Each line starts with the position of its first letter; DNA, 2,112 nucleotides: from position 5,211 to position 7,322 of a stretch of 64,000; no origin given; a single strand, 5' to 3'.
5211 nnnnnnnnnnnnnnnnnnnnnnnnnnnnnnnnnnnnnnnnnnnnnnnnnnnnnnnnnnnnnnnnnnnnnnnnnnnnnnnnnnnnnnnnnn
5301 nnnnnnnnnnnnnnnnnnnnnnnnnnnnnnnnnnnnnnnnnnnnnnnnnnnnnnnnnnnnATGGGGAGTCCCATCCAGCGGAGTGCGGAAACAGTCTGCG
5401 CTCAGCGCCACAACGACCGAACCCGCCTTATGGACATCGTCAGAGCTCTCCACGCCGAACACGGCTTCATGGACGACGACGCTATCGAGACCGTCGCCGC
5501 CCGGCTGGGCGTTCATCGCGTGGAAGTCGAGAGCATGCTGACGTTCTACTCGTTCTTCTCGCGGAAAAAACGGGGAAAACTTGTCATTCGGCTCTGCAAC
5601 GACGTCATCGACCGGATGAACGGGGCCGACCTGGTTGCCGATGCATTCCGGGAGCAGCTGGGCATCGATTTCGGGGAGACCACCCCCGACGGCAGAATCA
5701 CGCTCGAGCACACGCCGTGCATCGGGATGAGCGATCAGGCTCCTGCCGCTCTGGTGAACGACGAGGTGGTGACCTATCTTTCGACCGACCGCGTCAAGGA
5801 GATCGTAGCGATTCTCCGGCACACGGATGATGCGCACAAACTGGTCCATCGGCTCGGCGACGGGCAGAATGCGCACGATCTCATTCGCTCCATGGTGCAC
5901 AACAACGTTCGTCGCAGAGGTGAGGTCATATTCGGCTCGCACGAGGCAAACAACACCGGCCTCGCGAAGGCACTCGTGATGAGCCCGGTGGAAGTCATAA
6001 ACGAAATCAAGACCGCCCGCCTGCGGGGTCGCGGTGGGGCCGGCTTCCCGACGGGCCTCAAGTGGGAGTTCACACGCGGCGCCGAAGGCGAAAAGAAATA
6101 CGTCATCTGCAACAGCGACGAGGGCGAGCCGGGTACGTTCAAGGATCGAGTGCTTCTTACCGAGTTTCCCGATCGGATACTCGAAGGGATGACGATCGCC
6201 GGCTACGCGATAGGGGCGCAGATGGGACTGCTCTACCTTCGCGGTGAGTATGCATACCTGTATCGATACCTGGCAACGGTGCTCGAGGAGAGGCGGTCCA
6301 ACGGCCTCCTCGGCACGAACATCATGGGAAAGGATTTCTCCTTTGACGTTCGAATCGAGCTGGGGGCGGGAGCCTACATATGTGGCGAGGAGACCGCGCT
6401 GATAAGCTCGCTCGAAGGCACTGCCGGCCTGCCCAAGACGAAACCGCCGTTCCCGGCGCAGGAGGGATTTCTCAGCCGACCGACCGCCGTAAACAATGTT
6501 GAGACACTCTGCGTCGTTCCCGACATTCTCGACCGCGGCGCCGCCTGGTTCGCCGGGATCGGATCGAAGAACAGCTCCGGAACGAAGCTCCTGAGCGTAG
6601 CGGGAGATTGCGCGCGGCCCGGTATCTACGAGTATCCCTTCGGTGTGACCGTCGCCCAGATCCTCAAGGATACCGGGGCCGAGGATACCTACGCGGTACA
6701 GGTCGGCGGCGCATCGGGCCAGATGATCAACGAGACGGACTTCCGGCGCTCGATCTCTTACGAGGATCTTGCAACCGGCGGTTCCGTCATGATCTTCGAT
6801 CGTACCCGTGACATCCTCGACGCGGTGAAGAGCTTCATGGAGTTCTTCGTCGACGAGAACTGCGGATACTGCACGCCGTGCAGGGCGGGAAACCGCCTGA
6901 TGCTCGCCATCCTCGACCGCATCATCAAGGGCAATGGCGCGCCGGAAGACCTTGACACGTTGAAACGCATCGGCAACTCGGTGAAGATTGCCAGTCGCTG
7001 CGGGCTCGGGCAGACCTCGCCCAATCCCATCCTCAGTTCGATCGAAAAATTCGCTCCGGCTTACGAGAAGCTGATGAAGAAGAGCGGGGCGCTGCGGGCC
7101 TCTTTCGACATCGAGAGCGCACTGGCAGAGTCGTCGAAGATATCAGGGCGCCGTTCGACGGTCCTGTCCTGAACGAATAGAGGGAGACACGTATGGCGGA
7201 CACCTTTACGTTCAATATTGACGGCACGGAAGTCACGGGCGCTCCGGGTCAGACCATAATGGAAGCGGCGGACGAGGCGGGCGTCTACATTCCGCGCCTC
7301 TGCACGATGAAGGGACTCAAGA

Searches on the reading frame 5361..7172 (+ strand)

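Call 59: search_protein_families(library=pfam, proteins=[window:5361-7172:+], max_evalue=0.00001)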
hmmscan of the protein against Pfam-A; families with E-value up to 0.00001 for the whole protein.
window:5361-7172:+ (603 aa): 3 families
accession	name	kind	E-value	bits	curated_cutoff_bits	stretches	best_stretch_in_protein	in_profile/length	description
PF01512.22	Complex1_51K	-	4.4e-44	150.4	31.2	1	216-387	1-149/150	Nuo51 FMN-binding domain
PF01257.25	2Fe-2S_thioredx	-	1.1e-37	129.6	24.8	1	10-150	2-142/145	Thioredoxin-like [2Fe-2S] ferredoxin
PF10589.14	NADH_4Fe-4S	-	2.8e-27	94.8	23.5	1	487-570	1-84/85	NADH-ubiquinone oxidoreductase-F iron-sulfur binding region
